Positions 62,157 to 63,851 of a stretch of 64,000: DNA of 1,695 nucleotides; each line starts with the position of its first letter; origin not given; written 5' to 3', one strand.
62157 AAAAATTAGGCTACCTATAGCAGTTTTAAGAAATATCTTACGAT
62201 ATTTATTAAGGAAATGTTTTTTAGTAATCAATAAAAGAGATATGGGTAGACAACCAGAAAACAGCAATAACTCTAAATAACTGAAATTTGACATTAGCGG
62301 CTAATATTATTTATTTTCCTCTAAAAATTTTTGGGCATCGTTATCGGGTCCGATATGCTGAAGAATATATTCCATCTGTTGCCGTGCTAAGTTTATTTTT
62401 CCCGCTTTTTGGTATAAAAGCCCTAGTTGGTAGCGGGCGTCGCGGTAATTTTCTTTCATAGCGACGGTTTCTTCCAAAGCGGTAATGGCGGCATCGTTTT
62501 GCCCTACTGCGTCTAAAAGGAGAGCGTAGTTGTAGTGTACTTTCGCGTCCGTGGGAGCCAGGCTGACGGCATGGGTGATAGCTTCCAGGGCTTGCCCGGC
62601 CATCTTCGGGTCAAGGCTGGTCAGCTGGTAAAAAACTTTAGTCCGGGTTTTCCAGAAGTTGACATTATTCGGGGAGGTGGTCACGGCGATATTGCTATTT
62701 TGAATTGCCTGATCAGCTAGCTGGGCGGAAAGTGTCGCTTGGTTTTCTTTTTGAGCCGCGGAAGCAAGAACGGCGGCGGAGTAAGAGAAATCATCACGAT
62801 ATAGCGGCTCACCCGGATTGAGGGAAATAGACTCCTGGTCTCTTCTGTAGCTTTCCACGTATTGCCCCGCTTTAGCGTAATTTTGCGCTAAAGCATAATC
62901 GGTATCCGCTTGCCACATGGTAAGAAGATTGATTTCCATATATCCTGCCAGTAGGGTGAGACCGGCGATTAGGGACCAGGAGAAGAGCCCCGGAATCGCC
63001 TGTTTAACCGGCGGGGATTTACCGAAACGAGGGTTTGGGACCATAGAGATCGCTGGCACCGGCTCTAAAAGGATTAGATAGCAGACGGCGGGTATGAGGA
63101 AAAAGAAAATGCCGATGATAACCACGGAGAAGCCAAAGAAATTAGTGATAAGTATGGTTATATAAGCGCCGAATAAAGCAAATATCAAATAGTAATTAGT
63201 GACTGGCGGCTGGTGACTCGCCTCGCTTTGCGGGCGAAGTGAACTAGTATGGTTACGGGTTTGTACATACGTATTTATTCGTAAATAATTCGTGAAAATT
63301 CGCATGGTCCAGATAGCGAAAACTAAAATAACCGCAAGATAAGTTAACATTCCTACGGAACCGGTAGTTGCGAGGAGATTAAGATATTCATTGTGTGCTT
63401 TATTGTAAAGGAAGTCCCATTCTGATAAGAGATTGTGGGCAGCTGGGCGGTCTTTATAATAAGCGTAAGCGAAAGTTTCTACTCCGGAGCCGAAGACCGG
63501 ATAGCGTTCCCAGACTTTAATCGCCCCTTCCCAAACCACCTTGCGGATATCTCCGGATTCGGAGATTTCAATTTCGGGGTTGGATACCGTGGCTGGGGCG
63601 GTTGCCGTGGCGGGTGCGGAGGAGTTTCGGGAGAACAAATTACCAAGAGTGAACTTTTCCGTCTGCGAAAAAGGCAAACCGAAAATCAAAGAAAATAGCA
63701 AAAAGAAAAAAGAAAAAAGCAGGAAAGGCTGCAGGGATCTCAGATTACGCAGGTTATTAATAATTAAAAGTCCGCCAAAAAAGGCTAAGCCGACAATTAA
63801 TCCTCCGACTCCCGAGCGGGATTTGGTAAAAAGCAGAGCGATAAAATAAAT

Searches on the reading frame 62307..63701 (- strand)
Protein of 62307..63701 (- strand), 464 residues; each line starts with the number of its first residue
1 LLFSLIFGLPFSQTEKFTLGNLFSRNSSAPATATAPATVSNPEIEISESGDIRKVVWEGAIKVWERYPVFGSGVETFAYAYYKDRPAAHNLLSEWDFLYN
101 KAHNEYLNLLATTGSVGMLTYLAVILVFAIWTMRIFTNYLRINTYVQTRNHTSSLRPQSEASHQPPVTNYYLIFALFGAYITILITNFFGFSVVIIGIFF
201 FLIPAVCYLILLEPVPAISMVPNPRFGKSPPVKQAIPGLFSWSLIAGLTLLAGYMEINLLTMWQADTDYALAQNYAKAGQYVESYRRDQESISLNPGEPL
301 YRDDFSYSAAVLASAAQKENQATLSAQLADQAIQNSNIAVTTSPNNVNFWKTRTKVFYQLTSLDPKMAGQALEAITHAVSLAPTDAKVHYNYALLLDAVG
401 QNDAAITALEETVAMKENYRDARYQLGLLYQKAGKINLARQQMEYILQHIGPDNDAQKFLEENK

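Call 78: search_protein_families(library=pfam, max_evalue=0.001, proteins=[window:62307-63701:-])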
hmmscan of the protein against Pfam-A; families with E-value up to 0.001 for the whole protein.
window:62307-63701:- (464 aa): 7 families
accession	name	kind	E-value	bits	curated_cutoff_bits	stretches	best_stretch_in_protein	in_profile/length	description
PF04932.20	Wzy_C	-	1.1e-09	38.7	31.7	1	5-122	52-149/149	O-Antigen ligase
PF13414.12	TPR_11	-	1.8e-06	28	26.8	1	400-434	8-42/42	TPR repeat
PF13431.12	TPR_17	-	1.1e-05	25.8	24.4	1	376-406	3-33/34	Tetratricopeptide repeat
PF13371.12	TPR_9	-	9.6e-05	22.8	35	0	370-423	13-66/73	Tetratricopeptide repeat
PF23914.1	TPR_CcmH_CycH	-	0.00011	22.5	42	1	342-455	45-156/158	Cytochrome c-type biogenesis protein H TPR domain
PF07719.23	TPR_2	-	0.00014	22.1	27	0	386-417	1-32/34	Tetratricopeptide repeat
PF14559.12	TPR_19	-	0.00018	22.2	25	0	368-412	7-51/68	Tetratricopeptide repeat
